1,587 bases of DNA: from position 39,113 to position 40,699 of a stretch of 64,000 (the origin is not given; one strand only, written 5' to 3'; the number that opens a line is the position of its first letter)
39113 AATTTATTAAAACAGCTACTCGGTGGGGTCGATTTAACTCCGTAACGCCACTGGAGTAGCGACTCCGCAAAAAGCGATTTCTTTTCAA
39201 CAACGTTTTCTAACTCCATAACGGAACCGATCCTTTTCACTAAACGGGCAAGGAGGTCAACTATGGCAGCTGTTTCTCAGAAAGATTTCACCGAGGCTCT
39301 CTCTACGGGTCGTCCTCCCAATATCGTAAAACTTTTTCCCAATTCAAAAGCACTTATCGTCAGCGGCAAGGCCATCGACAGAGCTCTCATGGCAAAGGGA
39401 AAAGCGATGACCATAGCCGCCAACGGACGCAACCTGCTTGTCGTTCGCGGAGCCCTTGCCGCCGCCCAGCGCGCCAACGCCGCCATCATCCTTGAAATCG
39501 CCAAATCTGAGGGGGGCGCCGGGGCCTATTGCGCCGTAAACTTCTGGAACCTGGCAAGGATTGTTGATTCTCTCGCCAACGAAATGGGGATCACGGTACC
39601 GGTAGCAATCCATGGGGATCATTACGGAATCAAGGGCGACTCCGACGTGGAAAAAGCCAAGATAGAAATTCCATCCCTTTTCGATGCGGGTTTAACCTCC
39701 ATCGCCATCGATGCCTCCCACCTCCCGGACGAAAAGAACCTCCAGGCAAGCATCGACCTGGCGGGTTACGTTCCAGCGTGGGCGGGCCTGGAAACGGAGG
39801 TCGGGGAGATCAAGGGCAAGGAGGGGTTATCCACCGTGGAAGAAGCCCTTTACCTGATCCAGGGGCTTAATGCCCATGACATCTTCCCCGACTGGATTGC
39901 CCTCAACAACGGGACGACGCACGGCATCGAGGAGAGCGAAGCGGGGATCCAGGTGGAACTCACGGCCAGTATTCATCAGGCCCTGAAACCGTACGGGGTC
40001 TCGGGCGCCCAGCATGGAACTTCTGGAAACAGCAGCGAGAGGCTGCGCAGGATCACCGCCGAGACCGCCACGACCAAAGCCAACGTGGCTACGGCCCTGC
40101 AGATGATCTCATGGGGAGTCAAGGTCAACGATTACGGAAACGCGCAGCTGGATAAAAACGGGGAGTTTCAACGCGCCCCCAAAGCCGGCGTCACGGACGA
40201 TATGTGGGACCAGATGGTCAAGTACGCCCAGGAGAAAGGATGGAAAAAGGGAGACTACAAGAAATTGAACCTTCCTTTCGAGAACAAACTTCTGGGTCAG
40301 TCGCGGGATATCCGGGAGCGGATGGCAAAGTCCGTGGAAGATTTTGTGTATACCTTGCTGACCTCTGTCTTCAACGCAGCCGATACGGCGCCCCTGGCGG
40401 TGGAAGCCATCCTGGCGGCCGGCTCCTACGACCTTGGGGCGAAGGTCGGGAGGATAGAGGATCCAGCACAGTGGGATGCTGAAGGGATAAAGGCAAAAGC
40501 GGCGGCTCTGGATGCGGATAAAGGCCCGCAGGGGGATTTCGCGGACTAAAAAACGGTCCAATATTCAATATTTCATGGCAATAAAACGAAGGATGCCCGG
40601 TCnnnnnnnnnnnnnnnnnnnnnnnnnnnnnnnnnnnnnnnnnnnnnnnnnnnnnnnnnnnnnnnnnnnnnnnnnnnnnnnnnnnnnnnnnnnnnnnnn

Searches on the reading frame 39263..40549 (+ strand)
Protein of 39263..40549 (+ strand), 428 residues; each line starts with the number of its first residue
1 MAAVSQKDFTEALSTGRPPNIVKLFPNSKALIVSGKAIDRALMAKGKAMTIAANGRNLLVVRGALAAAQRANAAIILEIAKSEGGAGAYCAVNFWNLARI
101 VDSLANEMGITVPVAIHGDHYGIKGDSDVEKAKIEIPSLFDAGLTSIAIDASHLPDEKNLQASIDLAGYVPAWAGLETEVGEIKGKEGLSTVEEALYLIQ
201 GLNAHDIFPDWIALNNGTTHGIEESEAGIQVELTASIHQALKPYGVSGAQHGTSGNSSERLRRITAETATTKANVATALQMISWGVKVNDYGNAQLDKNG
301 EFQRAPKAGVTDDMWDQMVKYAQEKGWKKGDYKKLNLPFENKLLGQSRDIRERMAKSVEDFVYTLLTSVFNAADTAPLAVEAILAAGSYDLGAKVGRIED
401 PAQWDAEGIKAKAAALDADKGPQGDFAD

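Call 84: search_protein_families(library=pfam, proteins=[window:39263-40549:+], max_evalue=0.00001)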
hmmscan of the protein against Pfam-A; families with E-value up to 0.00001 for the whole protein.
window:39263-40549:+ (428 aa): 1 family
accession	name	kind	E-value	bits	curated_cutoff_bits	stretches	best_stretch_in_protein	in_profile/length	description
PF01116.26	F_bP_aldolase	-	2.4e-28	99.9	25.5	1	45-297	12-245/277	Fructose-bisphosphate aldolase class-II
